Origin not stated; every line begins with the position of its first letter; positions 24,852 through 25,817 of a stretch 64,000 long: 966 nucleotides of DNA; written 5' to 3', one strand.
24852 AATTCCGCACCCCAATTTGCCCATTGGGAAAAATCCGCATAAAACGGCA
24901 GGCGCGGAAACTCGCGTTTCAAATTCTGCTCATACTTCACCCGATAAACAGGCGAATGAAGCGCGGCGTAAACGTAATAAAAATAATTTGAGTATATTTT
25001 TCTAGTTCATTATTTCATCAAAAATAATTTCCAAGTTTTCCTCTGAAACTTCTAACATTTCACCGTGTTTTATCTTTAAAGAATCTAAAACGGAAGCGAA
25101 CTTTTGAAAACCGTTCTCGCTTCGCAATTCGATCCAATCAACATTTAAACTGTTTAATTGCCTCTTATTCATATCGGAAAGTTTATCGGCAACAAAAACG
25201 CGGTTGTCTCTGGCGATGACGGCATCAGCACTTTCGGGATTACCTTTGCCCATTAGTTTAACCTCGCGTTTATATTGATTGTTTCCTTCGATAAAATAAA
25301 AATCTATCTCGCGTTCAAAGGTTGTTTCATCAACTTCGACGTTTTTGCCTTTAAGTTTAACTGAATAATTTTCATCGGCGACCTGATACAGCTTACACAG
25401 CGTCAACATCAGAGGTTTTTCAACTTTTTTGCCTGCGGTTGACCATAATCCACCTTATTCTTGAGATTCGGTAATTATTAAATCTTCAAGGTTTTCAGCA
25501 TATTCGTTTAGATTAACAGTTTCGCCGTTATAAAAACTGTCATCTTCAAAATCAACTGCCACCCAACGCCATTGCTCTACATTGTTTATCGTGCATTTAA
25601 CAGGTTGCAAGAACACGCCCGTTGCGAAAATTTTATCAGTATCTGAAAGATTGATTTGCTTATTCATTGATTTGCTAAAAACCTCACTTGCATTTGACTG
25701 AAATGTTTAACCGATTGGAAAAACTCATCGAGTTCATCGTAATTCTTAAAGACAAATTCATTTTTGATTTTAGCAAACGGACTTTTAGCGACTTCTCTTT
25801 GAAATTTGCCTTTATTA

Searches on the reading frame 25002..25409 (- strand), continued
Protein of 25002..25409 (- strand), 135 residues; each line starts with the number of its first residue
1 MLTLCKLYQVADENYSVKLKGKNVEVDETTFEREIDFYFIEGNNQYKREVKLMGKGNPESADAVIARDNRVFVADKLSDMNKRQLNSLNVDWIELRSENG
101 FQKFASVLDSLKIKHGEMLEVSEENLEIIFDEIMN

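Call 15: search_protein_families(library=padloc, proteins=[P0039, P0061, L006:829-2067:+, L006:2070-3044:+, L006:3034-3234:+, L001:5666-6937:+, L001:6937-7719:+, L001:7774-7989:+], max_evalue=0.01)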
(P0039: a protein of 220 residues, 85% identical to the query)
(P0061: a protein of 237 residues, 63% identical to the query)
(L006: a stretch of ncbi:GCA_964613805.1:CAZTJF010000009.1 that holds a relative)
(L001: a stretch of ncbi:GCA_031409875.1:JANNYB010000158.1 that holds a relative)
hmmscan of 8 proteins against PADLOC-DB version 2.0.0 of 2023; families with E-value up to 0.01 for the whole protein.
P0039 (220 aa): 1 family
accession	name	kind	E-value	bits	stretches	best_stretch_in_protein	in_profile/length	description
PDLC03496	REase_II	-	3.5e-77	258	1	2-217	89-307/311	Type II restriction enzyme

P0061 (237 aa): 1 family
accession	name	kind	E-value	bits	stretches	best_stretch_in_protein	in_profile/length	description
PDLC03496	REase_II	-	2.1e-85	285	1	3-222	71-295/311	Type II restriction enzyme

L006:829-2067:+ (412 aa): 37 families (the best 25 are shown)
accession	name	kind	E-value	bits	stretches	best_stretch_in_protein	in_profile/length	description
PDLC03246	MTase_II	-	6.5e-76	253.9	1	178-402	107-335/376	Type II methyltransferase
PDLC03276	MTase_II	-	2.6e-64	215.9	1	61-402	20-369/404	Type II methyltransferase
PDLC03353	MTase_II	-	4.6e-37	126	1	182-400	8-217/260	Type II methyltransferase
PDLC03350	MTase_II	-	1.7e-25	88.1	1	175-399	48-261/312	Type II methyltransferase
PDLC03387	MTase_II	-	1.8e-23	81.1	2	184-252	12-86/289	Type II methyltransferase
PDLC03236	MTase_II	-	9.4e-18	61.9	1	186-403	652-869/912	Type II methyltransferase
PDLC03371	MTase_II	-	5.3e-17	60.2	1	183-399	10-218/260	Type II methyltransferase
PDLC03260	MTase_II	-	1.4e-16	58.4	1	183-257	9-84/349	Type II methyltransferase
PDLC03299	MTase_II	-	1.3e-15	55.7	1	183-403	14-227/296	Type II methyltransferase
PDLC03259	MTase_II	-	1.4e-13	48.4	1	187-402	7-224/423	Type II methyltransferase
PDLC03252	MTase_II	-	9.4e-13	46.2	1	185-252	92-165/365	Type II methyltransferase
PDLC03303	MTase_II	-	3.4e-12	43.7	1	183-313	3-136/668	Type II methyltransferase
PDLC03283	MTase_II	-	1.8e-11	41.9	1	221-399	59-237/352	Type II methyltransferase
PDLC03265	MTase_II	-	3e-11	41.3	1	184-248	25-95/333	Type II methyltransferase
PDLC03238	MTase_II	-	5.9e-10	36.8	1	158-251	96-196/428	Type II methyltransferase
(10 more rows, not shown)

L006:2070-3044:+ (324 aa): 1 family
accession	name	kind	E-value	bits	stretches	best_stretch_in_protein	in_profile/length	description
PDLC03534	REase_II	-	2.8e-06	24.6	1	156-301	168-322/351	Type II restriction enzyme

L006:3034-3234:+ (66 aa): 0 families

L001:5666-6937:+ (423 aa): 73 families (the best 25 are shown)
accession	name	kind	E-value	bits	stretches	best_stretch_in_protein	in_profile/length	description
PDLC03305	MTase_II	-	2.8e-112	374.5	1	170-413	8-250/513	Type II methyltransferase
PDLC03371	MTase_II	-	7.6e-44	148.2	1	171-407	7-254/260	Type II methyltransferase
PDLC03353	MTase_II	-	5.9e-42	142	2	332-408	172-253/260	Type II methyltransferase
PDLC03299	MTase_II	-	1.1e-35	121.5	2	330-408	175-260/296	Type II methyltransferase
PDLC03350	MTase_II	-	1.3e-33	114.8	2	333-409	219-299/312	Type II methyltransferase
PDLC03387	MTase_II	-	1.6e-33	114.1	2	330-409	197-279/289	Type II methyltransferase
PDLC03216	MTase_II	-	2e-28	97.4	2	343-410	191-260/364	Type II methyltransferase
PDLC03295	MTase_II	-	2.7e-27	94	2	339-413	197-272/292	Type II methyltransferase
PDLC03265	MTase_II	-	3.3e-26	90.5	2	328-407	247-330/333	Type II methyltransferase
PDLC03230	MTase_II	-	4.6e-26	90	3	333-407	203-284/360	Type II methyltransferase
PDLC03738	oMTase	-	5.2e-25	85.9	2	342-410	200-270/376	orphan methyltransferase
PDLC03228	MTase_II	-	5.5e-22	76.7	2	246-407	50-207/227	Type II methyltransferase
PDLC03238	MTase_II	-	2e-21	74.6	2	330-406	283-364/428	Type II methyltransferase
PDLC03320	MTase_II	-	7.5e-21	72.5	2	343-408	210-277/289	Type II methyltransferase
PDLC03339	MTase_II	-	3.2e-20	70.3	2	333-408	192-274/399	Type II methyltransferase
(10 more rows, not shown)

L001:6937-7719:+ (260 aa): 5 families
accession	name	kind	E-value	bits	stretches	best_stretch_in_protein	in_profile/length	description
PDLC03524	REase_II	-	3.1e-87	290.6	1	1-260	1-257/260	Type II restriction enzyme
PDLC03305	MTase_II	-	3e-86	288.7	1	1-260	254-510/513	Type II methyltransferase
PDLC03521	REase_II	-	1.5e-16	58.8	1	9-245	8-231/246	Type II restriction enzyme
PDLC03584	REase_II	-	9.1e-09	32.9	1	10-79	175-245/405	Type II restriction enzyme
PDLC03424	REase_II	-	9e-08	30.2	1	1-77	1-81/238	Type II restriction enzyme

L001:7774-7989:+ (71 aa): 0 families

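Call 20: find_related_loci(query=A3, collection=genome_contigs, flank=6000)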
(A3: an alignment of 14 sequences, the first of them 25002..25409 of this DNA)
Query A3 (135 aa) in genome_contigs; peptide patterns used: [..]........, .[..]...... (x = any residue, [..] = any of these).
541 stretches matched a pattern; 509 encode a relative of the query (tblastn E <= 1e-3); the best 80 are kept; 80 distinct loci.
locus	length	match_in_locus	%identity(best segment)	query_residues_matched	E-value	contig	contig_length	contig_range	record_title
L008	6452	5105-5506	92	1-134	4e-81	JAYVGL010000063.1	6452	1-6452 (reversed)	MAG: Pyrinomonadaceae bacterium isolate GL46_Up_metabat_51 GL46_Up_metabat_51_62, whole genome shotgun sequence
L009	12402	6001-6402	93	1-134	8e-81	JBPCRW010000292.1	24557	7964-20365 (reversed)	MAG: Pyrinomonadaceae bacterium isolate TH_ant_mag_244 k127_2376200, whole genome shotgun sequence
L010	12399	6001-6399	93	1-133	2e-80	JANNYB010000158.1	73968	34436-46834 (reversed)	MAG: Acidobacteriota bacterium isolate VAR_34_metabat_1 VAR_34_k141_2771555, whole genome shotgun sequence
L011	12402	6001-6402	92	1-134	3e-80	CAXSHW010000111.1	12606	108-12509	MAG: uncultured Pyrinomonadaceae bacterium isolate private_X4_metawrap_bin.3 genome assembly, contig: private_X4_metawra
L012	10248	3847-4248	89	1-134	5e-77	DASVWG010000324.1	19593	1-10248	MAG TPA_asm: Pyrinomonadaceae bacterium isolate SMAG_U3364 k141_133614, whole genome shotgun sequence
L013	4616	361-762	85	1-134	8e-74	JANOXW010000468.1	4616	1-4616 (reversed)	MAG: Acidobacteriota bacterium isolate VAR_35_metabat_115 VAR_35_k141_4776006, whole genome shotgun sequence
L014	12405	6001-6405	81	1-135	5e-72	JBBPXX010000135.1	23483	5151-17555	MAG: Pyrinomonadales bacterium isolate bin.105 bin.105_S6Ck141_512215_length_23483_cov_25.0000, whole genome shotgun seq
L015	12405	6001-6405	80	1-135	2e-69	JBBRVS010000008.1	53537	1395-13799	MAG: Pyrinomonadales bacterium isolate La3_metabat2.217 La3_metabat2.217_K_223288_L_53537_cov_38.3142, whole genome shot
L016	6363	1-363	86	14-134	2e-67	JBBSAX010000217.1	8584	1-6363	MAG: Pyrinomonadales bacterium isolate La6_metabat2.050 La6_metabat2.050_K_1117269_L_8584_cov_21.3102, whole genome shot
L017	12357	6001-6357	87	16-134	3e-65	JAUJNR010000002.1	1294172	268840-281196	MAG: Pyrinomonadaceae bacterium isolate YX2bin36 opera_contig_3, whole genome shotgun sequence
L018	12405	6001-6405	74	1-135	3e-65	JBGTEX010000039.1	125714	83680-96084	MAG: Pyrinomonadaceae bacterium isolate JTS-RE178 k141_12224707, whole genome shotgun sequence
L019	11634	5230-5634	74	1-135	7e-65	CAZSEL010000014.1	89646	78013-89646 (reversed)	MAG TPA_asm: uncultured Chloracidobacterium sp. isolate SRP136066_co1_94 genome assembly, contig: NODE_136_length_89646_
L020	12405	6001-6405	70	1-135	1e-63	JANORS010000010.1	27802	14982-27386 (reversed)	MAG: Acidobacteriota bacterium isolate VAR_4_metabat_151 VAR_4_k141_1529435, whole genome shotgun sequence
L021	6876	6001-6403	83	1-134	3e-59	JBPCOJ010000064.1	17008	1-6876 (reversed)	MAG: Pyrinomonadaceae bacterium isolate TH_ant_mag_153 S1Ck127_4187471_flag_1_multi_21.2503_len_17008, whole genome shot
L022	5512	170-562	66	1-133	2e-56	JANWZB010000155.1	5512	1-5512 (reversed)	MAG: Candidatus Kapaibacterium sp. isolate SKYG85 NODE_155_length_5512_cov_4.230911, whole genome shotgun sequence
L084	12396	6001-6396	59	1-134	1e-48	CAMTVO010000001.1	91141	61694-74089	MAG: uncultured Nitrospiraceae bacterium isolate G05_MAG_00012 genome assembly, contig: G05_MAG_00012_000000000016, whol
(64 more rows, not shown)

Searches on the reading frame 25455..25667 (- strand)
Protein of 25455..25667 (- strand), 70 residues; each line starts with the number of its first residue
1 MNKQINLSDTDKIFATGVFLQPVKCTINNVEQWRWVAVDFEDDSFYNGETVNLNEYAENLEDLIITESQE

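Call 3: search_protein_families(library=pfam, proteins=[window:25455-25667:-], max_evalue=1)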
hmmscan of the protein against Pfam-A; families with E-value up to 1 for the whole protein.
window:25455-25667:- (70 aa): 0 families

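Call 4: search_protein_families(library=padloc, proteins=[window:25455-25667:-], max_evalue=1)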
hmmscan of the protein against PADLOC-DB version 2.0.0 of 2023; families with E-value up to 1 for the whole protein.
window:25455-25667:- (70 aa): 0 families

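Call 5: search_protein_families(library=ncbifam, proteins=[window:25455-25667:-], max_evalue=1)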
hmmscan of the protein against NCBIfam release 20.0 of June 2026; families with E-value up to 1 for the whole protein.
window:25455-25667:- (70 aa): 0 families

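Call 45: find_homologous_proteins(query=window:25455-25667:-)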
Query window:25455-25667:- (70 aa): 105 proteins with E <= 0.001 among 105 candidates.
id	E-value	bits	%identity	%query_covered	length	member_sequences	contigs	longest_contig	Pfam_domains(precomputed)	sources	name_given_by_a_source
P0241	6.4e-40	151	100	100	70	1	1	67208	-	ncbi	ncbi:MAG: hypothetical protein ACR2HG_11375 [Pyrinomonadaceae bacterium]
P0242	4.2e-33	129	81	100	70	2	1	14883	-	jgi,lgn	jgi:hypothetical protein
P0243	7.5e-32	125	76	100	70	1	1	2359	-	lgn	-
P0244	3.2e-31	123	84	91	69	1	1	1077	-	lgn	-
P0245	5.0e-31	123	76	100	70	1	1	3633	-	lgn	-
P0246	1.2e-30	121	81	96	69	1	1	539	-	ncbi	-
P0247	2.4e-30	120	74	99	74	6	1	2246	-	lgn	-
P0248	6.1e-30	119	75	97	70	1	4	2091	-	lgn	-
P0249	6.3e-30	119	80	99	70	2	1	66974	-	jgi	jgi:hypothetical protein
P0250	6.6e-30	119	71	99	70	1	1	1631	-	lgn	-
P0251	2.7e-29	117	71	100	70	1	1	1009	-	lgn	-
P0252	3.7e-29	117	78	96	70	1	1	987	-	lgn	-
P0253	5.7e-29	116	72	97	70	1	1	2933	-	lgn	-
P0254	8.0e-28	112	71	100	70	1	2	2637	-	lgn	-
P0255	8.1e-28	112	74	100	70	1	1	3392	-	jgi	-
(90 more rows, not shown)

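Call 59: predict_structure(alignment_id=A7)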
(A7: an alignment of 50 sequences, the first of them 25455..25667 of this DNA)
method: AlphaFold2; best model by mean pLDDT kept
length: 70 residues; sequences in the alignment: 50
mean_pLDDT: 71.7   pTM: 0.44
mean pLDDT of the five models: 71.7, 71.7, 70.8, 70.4, 64.7
residues with pLDDT >= 90: 9; 70-90: 28; 50-70: 29; < 50: 4
segments of 3 or more residues with pLDDT < 50: 68-70
pLDDT, mean of each block of 10 residues (from residue 1): 66 81 91 86 66 58 52
secondary structure, 60 per line:
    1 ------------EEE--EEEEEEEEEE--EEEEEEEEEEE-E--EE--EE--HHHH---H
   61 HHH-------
elements in order: E13-15 E18-27 E30-40 H53-56 H60-63
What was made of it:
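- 25455..25667 (-): 70-aa conserved small protein ('small'), translationally coupled to R321 by an ATGA overlap. It has a beta-hairpin core and an acidic tail. AF2 pLDDT is 72 with a hairpin at residues 18-40 (call 59).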

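Call 76: fold_search(model_id=the predicted structure, library=pdb)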
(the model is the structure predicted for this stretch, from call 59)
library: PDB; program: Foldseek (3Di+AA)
matches with E <= 10: 344; with E <= 0.001: 0
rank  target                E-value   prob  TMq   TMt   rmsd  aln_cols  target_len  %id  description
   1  2r9a_B                2.0e+00  0.23  0.29  0.12   3.8        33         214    6  Crystal structure of human XLF (released 2008-01-01)
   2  9n81_C                2.0e+00  0.23  0.29  0.11   3.9        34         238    6  A gap-filling complex with Pol mu engaged in the NHEJ Pathway (released 2025-04-23)
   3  3brh_B                2.3e+00  0.13  0.30  0.09  12.2        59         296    7  Protein Tyrosine Phosphatase PTPN-22 (Lyp) bound to the mono-Phosphorylated Lck active site peptide (released 2009-02-17)
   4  6b9v_A                2.5e+00  0.35  0.30  0.10   2.2        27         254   18  Crystal Structure of a New Diphosphatase from the PhnP Family (released 2018-10-17)
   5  4ntq_B                2.5e+00  0.33  0.36  0.19   6.1        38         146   21  CdiA-CT/CdiI toxin and immunity complex from Enterobacter cloacae (released 2014-03-26)
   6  3ran_B                2.5e+00  0.15  0.27  0.12   4.4        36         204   19  CANINE GDP-RAN Q69L MUTANT (released 1998-12-02)
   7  7lsy_H                2.8e+00  0.20  0.30  0.12   3.7        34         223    6  NHEJ Short-range synaptic complex (released 2021-04-14)
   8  8rl2_LT               2.8e+00  0.16  0.27  0.17   7.6        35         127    8  Human pre-60S - State 5 (released 2025-01-15)
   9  3brh_A                2.8e+00  0.12  0.30  0.09  12.5        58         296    7  Protein Tyrosine Phosphatase PTPN-22 (Lyp) bound to the mono-Phosphorylated Lck active site peptide (released 2009-02-17)
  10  7rrw                  2.8e+00  0.12  0.25  0.05   3.1        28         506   11  Monomeric CRM197 expressed in E. coli (released 2022-11-09)
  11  4uca_A                3.0e+00  0.33  0.28  0.10   6.3        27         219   26  N-terminal globular domain of the RSV Nucleoprotein in complex with C- terminal peptide of the Phosphoprotein (released 2015-08-19)
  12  4uc6_B                3.0e+00  0.30  0.28  0.10   6.3        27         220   26  N-terminal globular domain of the RSV Nucleoprotein (released 2015-08-19)
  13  4ucd_A                3.0e+00  0.30  0.28  0.10   6.3        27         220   26  N-terminal globular domain of the RSV Nucleoprotein in complex with the Nucleoprotein Phosphoprotein interaction inhib (released 2015-08-19)
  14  9n81_c                3.0e+00  0.16  0.29  0.11   4.1        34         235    6  A gap-filling complex with Pol mu engaged in the NHEJ Pathway (released 2025-04-23)
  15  2jqj_MODEL_1_A        3.0e+00  0.08  0.26  0.15  10.5        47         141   19  NMR structure of yeast Dun1 FHA domain (released 2008-06-24)
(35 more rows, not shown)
